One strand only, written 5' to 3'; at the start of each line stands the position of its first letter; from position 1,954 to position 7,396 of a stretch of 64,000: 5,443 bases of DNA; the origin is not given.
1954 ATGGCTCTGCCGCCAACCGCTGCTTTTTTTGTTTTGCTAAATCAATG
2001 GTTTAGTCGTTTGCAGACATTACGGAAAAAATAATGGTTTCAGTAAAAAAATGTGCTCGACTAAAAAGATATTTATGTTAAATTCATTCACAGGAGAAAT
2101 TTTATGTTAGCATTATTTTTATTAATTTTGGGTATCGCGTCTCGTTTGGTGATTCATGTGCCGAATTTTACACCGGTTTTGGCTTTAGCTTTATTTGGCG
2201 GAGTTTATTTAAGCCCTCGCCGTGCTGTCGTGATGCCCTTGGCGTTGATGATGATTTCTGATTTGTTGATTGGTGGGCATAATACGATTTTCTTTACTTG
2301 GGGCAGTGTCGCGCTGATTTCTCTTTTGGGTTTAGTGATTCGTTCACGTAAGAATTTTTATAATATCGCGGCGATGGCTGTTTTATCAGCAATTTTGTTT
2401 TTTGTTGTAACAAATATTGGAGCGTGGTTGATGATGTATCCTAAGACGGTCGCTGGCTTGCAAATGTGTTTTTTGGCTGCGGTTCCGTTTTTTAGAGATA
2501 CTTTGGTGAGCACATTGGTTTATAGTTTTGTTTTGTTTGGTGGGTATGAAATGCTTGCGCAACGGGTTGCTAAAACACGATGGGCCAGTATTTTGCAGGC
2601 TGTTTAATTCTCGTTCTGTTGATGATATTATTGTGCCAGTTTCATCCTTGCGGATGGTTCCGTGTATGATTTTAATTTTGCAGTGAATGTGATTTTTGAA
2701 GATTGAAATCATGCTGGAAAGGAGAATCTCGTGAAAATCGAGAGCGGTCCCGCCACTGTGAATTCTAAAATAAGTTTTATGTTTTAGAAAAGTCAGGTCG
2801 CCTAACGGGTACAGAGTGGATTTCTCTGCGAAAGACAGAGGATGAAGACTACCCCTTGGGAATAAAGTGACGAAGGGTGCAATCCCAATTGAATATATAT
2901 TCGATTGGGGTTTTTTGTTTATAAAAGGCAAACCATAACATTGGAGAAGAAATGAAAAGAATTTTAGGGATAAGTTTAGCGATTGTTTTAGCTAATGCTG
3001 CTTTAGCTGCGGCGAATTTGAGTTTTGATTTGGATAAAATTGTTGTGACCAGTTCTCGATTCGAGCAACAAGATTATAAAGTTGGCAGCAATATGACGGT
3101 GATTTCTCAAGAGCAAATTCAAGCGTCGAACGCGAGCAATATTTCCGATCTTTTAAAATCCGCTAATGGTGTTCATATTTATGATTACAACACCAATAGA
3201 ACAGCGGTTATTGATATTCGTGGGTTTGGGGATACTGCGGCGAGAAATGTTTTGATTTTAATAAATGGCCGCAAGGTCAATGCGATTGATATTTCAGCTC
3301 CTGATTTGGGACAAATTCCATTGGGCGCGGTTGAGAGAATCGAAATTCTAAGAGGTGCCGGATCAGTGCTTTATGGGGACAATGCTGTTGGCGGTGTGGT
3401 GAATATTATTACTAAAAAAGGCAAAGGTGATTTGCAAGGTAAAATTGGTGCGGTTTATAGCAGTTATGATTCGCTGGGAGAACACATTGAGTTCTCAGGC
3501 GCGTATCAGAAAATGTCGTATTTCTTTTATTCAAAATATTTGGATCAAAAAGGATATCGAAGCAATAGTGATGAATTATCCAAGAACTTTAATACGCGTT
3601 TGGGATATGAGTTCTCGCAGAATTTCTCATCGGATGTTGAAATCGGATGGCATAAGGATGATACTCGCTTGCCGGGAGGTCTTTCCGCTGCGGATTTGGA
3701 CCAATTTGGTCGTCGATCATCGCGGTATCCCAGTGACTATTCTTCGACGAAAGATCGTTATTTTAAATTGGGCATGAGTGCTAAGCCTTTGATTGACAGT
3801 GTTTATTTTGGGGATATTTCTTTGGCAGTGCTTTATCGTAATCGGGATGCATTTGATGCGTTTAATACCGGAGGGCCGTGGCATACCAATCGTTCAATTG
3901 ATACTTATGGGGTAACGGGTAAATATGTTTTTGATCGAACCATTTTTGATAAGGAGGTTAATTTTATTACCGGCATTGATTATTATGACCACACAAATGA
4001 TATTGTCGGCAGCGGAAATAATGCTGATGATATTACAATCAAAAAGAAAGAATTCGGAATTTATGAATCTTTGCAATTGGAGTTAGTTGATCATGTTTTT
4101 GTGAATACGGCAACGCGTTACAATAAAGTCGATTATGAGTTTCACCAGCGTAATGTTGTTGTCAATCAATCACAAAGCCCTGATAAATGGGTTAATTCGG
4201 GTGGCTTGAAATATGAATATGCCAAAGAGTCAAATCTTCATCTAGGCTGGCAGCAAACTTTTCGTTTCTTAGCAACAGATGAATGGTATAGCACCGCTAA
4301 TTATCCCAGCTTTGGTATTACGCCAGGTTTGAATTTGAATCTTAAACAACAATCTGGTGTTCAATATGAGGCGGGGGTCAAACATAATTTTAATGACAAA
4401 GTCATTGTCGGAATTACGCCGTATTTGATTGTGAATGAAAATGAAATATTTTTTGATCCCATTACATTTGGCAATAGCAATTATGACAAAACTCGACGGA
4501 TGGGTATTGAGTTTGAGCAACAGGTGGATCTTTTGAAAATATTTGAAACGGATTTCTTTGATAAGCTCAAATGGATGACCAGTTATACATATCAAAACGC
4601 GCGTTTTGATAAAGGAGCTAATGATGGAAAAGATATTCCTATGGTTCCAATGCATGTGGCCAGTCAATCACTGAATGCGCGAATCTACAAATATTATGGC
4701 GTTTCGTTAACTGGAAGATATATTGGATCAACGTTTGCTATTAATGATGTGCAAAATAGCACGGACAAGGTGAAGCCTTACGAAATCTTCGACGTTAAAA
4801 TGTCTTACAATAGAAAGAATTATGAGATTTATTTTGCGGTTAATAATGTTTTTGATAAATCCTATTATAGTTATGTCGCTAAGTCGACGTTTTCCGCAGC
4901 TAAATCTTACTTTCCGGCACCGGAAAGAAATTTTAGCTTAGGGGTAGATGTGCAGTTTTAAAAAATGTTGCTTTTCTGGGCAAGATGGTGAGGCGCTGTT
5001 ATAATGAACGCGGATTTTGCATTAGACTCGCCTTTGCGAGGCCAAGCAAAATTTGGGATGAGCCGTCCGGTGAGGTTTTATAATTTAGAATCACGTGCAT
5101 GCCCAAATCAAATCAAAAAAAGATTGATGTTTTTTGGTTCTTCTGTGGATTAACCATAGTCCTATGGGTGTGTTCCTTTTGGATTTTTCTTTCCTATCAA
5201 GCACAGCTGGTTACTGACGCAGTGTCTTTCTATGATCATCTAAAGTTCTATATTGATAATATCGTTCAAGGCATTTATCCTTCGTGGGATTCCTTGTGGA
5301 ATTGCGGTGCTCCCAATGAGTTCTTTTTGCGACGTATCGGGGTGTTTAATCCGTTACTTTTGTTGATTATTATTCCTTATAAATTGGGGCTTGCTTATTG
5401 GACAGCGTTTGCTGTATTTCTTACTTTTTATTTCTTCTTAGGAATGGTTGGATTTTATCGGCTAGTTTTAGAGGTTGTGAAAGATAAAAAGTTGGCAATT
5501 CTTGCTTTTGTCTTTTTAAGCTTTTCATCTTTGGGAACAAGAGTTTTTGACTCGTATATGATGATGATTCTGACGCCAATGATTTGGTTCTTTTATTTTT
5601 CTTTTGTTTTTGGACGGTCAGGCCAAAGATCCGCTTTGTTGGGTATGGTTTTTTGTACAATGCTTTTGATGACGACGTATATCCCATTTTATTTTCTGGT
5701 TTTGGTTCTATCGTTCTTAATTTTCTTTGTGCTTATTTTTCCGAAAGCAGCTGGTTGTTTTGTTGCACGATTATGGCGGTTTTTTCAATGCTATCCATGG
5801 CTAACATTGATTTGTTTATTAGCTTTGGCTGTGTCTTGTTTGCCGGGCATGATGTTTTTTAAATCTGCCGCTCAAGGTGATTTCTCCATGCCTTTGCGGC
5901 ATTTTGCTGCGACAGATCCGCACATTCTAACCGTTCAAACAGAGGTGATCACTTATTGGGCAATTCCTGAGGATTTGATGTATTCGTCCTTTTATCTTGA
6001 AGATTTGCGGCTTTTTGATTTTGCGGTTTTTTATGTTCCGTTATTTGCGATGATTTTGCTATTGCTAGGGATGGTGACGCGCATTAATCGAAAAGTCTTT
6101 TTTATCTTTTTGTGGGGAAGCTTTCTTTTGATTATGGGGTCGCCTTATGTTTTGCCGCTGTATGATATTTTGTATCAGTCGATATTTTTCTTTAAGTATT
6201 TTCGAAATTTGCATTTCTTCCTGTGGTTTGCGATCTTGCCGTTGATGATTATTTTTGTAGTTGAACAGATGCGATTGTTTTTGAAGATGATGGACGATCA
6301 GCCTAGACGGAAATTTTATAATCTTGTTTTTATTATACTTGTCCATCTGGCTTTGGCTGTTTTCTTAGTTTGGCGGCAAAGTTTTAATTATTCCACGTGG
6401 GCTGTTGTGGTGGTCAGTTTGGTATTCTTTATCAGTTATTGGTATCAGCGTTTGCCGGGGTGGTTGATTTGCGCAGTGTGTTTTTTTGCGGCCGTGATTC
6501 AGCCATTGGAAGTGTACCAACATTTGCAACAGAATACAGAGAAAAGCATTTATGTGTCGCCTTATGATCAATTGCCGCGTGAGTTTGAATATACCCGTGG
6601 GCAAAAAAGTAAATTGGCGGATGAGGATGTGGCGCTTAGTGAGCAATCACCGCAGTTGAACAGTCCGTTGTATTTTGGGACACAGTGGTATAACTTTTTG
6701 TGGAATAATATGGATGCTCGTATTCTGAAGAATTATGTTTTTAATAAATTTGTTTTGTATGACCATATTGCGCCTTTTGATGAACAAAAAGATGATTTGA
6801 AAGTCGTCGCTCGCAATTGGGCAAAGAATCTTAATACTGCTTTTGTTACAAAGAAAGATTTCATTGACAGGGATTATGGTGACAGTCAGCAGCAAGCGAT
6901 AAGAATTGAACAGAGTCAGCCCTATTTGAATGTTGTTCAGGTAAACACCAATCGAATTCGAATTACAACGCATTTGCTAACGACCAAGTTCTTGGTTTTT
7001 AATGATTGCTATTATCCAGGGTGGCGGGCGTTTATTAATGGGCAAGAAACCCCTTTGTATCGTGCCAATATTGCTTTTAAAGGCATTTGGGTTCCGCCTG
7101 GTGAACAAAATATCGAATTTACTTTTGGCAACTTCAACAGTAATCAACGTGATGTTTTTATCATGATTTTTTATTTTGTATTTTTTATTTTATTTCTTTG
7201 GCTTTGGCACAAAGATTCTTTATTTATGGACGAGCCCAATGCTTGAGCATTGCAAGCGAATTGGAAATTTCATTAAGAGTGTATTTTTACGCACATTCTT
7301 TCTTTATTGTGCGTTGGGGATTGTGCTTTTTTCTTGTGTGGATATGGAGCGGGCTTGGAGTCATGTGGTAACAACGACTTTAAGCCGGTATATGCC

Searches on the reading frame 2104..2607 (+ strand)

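Call 19: search_protein_families(library=pfam, proteins=[window:2104-2607:+], max_evalue=0.001)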
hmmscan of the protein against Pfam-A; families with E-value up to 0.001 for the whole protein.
window:2104-2607:+ (167 aa): 1 family
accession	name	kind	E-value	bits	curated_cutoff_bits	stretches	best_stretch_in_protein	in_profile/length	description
PF20221.3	DUF6580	-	2.9e-45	154.8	27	1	3-155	10-159/162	Family of unknown function (DUF6580)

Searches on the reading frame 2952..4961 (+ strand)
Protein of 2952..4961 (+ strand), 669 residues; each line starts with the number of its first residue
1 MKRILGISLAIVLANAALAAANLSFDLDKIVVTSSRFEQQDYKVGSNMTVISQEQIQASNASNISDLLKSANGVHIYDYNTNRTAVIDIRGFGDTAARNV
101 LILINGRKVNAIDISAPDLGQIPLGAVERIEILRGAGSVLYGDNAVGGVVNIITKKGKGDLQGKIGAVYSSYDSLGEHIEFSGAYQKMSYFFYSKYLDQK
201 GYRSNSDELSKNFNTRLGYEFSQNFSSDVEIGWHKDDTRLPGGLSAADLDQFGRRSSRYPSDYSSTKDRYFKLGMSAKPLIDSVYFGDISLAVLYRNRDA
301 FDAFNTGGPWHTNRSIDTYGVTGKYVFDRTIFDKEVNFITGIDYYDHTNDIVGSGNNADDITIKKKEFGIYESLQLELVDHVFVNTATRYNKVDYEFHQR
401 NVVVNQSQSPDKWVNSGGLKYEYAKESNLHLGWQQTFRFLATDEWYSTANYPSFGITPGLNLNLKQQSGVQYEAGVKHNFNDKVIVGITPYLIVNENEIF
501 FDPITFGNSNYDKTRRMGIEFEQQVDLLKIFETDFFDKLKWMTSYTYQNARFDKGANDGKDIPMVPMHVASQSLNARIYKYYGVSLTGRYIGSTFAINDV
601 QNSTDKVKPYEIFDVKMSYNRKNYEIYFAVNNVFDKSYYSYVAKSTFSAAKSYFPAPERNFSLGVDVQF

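Call 19: search_protein_families(library=pfam, proteins=[window:2952-4961:+], max_evalue=0.001)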
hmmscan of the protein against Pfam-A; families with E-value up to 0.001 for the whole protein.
window:2952-4961:+ (669 aa): 1 family
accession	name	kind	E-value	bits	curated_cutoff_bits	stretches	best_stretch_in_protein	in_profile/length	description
PF07715.20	Plug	-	1.3e-24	87.2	23.9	1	43-149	4-107/107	TonB-dependent Receptor Plug Domain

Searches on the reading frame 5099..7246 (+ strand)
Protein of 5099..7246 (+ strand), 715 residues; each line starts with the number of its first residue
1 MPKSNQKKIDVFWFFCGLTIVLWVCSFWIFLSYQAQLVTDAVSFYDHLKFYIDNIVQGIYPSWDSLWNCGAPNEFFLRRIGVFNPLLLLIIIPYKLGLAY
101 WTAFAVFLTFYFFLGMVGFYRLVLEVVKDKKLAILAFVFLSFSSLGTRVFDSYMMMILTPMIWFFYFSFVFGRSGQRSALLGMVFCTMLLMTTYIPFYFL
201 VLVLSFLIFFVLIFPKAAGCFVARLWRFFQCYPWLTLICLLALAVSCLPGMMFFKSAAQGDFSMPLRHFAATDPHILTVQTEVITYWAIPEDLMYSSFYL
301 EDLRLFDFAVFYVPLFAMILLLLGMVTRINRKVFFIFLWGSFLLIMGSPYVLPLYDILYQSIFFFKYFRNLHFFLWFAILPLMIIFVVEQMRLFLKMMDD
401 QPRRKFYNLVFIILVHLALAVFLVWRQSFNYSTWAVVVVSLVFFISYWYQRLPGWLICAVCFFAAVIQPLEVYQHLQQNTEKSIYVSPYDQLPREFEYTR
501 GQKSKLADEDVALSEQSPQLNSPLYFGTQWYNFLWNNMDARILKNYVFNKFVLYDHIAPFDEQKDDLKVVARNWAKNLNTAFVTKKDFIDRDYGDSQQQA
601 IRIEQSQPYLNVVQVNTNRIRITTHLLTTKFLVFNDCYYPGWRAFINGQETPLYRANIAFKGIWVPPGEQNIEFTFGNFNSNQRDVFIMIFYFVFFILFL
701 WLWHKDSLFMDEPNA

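Call 19: search_protein_families(library=pfam, proteins=[window:5099-7246:+], max_evalue=0.001)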
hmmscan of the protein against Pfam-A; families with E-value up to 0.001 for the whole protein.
window:5099-7246:+ (715 aa): 1 family
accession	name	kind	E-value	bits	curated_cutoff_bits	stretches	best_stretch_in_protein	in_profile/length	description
PF09586.16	YfhO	-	7e-07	28.4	28.5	1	586-676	734-823/835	Bacterial membrane protein YfhO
